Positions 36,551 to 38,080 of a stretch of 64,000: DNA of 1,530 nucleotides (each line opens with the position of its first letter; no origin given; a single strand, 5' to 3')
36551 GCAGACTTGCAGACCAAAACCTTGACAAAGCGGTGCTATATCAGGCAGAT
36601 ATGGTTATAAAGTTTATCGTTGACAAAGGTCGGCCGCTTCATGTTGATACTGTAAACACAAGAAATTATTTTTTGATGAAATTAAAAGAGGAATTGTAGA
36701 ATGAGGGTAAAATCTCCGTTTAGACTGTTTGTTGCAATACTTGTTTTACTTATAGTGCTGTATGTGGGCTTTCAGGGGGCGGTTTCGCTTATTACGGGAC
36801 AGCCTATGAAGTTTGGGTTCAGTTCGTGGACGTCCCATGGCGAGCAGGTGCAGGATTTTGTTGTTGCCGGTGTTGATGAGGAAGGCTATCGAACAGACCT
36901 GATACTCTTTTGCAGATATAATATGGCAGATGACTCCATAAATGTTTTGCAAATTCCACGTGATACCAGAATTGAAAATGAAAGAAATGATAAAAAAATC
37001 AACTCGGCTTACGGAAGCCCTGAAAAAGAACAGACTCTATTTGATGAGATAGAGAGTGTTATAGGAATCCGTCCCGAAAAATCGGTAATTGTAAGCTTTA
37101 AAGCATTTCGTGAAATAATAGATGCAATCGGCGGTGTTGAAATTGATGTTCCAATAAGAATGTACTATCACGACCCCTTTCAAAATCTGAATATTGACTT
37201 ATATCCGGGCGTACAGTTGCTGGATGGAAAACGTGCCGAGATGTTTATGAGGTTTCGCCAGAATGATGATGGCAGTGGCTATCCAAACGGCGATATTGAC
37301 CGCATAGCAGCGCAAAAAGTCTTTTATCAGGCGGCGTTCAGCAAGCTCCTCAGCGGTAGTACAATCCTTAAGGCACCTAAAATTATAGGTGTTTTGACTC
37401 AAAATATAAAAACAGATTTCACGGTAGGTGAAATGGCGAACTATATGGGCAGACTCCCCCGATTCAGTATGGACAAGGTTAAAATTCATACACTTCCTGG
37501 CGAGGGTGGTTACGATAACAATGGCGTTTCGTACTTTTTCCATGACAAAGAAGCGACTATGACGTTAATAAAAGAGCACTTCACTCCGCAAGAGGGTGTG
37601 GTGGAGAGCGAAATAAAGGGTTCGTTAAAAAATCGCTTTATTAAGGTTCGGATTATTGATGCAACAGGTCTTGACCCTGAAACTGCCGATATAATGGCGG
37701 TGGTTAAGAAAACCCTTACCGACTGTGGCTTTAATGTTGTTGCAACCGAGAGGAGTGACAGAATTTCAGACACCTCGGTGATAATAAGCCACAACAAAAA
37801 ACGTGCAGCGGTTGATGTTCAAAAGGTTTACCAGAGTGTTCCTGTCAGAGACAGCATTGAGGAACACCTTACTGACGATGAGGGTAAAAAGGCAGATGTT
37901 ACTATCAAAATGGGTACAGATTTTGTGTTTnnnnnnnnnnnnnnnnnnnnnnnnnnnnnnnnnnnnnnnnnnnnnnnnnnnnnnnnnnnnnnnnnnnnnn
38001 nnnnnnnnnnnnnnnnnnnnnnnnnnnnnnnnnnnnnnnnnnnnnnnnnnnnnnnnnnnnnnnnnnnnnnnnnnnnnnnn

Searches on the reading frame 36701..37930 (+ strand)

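Call 85: search_protein_families(library=pfam, proteins=[window:36701-37930:+], max_evalue=0.01)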
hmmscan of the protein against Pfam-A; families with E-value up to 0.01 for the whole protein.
window:36701-37930:+ (410 aa): 2 families
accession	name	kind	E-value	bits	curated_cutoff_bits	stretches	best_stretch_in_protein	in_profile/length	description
PF03816.19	LytR_cpsA_psr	-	1.2e-28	100.6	24.6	1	64-216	1-148/150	LytR_cpsA_psr family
PF13399.11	LytR_C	-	0.00014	23.2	22.2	1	314-408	2-86/86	LytR cell envelope-related transcriptional attenuator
